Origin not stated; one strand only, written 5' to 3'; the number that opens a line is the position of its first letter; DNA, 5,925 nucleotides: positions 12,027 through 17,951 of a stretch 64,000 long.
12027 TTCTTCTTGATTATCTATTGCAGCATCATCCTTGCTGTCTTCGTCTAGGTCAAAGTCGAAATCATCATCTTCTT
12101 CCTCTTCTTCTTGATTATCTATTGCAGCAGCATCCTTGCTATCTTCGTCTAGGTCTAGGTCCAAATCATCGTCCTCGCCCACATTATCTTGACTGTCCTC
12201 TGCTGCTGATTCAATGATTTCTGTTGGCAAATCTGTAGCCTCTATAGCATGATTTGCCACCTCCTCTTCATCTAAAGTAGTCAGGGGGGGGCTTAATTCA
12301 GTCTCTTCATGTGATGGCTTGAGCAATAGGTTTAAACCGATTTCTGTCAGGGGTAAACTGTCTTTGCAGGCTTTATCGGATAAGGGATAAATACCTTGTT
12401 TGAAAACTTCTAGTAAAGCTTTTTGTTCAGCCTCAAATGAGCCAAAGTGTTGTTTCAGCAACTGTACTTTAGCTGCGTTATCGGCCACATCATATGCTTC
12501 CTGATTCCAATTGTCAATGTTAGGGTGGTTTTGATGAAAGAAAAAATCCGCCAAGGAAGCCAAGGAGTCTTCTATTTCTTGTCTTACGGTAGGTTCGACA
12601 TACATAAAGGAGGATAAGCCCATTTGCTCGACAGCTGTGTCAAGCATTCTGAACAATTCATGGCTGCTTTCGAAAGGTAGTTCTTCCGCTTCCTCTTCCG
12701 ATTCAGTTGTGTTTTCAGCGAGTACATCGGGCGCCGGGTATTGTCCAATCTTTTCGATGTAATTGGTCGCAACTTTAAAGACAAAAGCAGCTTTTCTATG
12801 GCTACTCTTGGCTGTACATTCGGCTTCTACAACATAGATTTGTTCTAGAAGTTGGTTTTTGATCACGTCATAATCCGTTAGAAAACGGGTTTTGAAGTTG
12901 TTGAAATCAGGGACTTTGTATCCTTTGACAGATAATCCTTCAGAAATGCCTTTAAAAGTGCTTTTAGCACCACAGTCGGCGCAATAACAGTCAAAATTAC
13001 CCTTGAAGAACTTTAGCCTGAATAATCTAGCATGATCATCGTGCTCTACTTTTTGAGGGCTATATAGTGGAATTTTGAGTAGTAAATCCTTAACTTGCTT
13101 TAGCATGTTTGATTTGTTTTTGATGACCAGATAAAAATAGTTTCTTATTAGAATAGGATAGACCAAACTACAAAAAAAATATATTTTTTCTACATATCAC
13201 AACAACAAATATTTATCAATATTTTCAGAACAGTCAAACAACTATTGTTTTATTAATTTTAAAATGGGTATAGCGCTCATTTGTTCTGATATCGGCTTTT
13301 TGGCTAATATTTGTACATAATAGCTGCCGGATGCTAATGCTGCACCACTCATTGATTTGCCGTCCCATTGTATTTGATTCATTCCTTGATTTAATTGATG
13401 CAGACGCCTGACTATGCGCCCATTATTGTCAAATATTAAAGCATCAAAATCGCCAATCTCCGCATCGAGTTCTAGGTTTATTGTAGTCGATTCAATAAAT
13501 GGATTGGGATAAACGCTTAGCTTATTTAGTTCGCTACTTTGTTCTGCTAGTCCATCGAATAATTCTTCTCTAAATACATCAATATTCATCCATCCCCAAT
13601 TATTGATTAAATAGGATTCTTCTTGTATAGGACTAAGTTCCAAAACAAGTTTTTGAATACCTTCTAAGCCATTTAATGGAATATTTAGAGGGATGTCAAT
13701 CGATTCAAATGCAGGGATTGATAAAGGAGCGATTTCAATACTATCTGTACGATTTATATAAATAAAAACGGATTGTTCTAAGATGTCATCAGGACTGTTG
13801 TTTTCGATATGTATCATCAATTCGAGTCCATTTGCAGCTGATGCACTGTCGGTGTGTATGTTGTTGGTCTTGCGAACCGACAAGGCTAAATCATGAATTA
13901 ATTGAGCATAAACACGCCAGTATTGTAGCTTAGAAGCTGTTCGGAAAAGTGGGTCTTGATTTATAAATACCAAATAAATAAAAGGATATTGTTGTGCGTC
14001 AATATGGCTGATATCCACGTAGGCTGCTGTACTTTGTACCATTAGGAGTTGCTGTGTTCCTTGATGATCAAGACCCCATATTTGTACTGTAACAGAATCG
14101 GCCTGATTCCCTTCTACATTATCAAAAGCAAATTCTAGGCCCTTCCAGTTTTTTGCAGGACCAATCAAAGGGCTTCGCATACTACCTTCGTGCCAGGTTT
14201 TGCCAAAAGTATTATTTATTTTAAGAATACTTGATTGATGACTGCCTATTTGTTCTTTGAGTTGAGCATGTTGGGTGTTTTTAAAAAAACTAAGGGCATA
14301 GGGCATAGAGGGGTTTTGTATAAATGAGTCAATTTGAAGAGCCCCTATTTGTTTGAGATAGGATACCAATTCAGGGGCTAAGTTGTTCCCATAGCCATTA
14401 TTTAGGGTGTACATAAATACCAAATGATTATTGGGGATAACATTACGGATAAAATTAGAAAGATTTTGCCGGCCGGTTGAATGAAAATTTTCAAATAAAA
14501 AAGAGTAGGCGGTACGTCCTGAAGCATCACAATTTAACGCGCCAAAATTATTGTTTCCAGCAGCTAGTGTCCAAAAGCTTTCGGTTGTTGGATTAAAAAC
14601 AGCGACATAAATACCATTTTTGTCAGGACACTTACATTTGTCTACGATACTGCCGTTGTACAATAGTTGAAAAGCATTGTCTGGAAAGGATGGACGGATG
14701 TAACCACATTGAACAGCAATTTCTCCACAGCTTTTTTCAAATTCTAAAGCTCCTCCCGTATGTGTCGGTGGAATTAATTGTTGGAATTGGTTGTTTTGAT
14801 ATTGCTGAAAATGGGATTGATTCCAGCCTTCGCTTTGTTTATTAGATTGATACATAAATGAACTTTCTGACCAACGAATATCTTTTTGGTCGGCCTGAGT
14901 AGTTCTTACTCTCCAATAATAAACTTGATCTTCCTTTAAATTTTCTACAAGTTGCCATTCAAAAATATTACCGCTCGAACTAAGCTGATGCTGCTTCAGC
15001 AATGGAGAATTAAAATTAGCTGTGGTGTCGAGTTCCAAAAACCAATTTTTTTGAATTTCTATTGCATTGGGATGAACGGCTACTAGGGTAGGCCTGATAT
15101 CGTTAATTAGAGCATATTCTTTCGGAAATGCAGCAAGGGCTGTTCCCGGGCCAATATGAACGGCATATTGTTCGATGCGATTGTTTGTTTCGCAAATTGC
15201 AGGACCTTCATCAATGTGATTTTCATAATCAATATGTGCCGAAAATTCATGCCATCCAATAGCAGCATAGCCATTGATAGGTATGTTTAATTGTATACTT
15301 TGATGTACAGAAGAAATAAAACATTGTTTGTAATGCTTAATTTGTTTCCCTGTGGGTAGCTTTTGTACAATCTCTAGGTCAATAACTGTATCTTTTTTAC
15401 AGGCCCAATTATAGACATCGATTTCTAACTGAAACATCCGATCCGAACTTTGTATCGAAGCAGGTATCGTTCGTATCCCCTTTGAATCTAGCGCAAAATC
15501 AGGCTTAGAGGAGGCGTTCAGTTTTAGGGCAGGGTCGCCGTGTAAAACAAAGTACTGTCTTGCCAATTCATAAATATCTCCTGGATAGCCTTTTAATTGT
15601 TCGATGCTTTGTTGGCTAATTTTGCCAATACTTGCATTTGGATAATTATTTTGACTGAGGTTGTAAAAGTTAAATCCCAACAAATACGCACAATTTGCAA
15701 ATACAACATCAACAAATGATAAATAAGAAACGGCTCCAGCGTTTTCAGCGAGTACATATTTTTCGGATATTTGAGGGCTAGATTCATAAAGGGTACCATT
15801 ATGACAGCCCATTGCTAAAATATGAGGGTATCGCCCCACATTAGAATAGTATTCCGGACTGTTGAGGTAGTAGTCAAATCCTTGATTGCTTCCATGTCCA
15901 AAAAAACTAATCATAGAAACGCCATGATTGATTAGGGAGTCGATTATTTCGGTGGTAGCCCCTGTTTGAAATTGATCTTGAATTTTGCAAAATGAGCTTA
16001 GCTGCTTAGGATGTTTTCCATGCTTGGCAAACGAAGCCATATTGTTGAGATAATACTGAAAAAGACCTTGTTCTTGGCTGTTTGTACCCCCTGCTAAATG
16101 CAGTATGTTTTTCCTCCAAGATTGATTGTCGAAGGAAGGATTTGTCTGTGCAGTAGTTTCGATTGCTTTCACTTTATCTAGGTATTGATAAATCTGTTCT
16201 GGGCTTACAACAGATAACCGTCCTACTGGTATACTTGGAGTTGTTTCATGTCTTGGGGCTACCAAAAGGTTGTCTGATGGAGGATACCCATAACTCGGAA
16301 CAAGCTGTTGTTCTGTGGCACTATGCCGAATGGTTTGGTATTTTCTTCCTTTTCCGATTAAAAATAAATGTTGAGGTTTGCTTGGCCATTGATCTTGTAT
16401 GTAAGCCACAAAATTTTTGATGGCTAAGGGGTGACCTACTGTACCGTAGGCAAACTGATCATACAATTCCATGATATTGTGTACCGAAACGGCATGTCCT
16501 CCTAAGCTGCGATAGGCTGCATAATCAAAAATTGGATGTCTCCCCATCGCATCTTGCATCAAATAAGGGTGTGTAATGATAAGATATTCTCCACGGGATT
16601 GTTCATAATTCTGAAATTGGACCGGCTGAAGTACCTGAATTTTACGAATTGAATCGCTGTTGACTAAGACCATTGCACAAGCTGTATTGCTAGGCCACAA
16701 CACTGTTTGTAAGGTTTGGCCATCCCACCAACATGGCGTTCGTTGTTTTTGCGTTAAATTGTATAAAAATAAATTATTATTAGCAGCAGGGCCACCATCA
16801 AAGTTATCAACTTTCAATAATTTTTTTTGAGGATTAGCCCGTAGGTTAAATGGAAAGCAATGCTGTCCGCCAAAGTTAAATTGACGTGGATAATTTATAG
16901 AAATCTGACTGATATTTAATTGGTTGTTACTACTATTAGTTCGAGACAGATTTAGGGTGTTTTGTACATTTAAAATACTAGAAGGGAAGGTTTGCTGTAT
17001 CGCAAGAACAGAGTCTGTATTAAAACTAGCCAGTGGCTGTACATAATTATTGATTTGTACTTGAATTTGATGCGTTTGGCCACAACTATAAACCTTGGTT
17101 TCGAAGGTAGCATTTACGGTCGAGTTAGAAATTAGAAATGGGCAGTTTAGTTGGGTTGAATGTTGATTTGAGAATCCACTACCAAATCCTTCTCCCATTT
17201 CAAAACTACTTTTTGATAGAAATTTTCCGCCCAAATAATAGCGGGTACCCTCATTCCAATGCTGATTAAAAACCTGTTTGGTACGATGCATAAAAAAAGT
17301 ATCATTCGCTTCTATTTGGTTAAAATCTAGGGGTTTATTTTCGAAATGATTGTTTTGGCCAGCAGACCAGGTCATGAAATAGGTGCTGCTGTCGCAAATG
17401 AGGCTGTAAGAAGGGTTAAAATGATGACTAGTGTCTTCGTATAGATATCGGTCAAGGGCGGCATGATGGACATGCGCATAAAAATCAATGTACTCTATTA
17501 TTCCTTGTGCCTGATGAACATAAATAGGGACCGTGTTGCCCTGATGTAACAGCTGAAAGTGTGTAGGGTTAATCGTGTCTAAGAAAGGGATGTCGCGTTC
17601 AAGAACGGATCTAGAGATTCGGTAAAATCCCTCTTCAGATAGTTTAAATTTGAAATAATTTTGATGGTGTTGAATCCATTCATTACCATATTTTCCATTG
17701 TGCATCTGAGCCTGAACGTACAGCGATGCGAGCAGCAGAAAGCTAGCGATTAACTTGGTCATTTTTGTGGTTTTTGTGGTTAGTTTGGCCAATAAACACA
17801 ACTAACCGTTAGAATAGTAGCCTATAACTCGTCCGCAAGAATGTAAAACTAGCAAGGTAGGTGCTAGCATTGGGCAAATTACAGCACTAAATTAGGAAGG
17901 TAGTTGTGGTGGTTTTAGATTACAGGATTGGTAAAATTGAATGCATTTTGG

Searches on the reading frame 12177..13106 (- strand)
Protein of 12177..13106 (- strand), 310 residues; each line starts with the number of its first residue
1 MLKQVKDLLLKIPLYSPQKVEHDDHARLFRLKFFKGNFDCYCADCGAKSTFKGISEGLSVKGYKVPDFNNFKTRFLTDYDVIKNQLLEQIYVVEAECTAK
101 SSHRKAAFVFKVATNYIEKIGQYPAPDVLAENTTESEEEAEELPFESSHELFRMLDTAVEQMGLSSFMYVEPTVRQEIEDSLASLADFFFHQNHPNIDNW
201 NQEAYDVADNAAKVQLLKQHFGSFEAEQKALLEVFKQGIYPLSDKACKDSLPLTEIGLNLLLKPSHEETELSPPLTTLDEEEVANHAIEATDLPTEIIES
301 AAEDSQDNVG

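Call 73: search_protein_families(library=ncbifam, proteins=[window:12177-13106:-], max_evalue=0.1)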
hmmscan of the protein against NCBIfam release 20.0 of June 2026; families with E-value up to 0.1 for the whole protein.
seq(310 aa): 0 families

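Call 74: search_protein_families(library=padloc, proteins=[window:12177-13106:-], max_evalue=0.1)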
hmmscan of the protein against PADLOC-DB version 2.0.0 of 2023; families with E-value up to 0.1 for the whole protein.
seq(310 aa): 0 families

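Call 78: find_related_loci(query=window:12303-13106:-, collection=genome_contigs, flank=3000)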
Query seq(268 aa) (268 aa) in genome_contigs; peptide patterns used: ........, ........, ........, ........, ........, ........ (x = any residue, [..] = any of these).
599 stretches matched a pattern, but none encodes a relative of the query by tblastn (E <= 1e-3).

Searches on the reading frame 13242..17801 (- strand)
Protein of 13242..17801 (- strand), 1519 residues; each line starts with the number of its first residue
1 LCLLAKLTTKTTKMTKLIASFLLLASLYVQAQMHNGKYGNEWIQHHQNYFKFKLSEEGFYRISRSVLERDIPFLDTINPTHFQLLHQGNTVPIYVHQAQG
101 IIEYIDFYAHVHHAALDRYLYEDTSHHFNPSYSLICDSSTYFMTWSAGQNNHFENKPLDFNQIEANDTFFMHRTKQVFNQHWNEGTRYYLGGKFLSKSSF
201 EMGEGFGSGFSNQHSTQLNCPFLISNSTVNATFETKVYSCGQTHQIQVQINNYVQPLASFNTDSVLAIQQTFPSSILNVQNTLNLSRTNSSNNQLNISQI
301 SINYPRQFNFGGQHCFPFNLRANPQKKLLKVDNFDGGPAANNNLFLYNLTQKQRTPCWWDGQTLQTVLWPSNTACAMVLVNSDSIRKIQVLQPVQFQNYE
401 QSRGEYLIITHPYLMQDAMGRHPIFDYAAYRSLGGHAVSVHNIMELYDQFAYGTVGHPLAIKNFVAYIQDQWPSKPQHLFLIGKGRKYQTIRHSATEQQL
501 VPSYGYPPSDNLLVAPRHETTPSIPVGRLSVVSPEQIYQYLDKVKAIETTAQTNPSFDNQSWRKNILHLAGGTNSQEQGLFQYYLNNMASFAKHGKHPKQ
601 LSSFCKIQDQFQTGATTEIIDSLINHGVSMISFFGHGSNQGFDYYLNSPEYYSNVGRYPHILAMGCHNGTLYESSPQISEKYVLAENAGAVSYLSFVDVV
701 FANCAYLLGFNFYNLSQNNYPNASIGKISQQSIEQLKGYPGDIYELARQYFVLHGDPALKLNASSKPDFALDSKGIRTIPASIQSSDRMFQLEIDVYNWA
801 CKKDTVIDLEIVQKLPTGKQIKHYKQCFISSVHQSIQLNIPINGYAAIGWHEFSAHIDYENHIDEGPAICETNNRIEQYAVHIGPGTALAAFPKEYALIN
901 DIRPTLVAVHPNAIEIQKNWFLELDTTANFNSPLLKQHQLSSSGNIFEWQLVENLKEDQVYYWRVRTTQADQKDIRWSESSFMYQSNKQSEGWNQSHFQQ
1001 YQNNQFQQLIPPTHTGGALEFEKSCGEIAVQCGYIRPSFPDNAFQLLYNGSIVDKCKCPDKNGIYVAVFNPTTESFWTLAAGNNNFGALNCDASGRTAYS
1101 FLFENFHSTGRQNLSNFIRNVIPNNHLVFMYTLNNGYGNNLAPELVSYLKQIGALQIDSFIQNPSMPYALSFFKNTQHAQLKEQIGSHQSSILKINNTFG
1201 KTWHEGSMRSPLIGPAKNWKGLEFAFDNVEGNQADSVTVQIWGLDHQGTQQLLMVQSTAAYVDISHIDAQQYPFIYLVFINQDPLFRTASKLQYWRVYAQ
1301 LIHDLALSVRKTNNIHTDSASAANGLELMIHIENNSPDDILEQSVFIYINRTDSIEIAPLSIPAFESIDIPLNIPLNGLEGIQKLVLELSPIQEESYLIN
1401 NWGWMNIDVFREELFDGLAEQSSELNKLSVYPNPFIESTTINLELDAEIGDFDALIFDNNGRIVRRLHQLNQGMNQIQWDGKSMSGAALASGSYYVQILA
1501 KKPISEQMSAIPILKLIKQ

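Call 72: search_protein_families(library=pfam, proteins=[window:13242-17801:-], max_evalue=0.01)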
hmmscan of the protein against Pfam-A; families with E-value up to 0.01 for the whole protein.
window:13242-17801:- (1519 aa): 4 families
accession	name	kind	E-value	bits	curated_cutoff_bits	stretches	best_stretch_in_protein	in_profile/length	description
PF01364.23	Peptidase_C25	-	1.4e-51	176.3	23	1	406-761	1-374/374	Peptidase family C25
PF13860.13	FlgD_ig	-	5.1e-09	36.4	27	1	1439-1501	12-76/79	FlgD Ig-like domain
PF18962.6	Por_Secre_tail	-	6.2e-05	23.6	27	1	1430-1502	1-66/75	Secretion system C-terminal sorting domain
PF25788.1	Ig_Rha78A_N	-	0.00075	20.2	27.4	1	922-982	40-98/105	Rha78A-like, N-terminal immunoglobulin domain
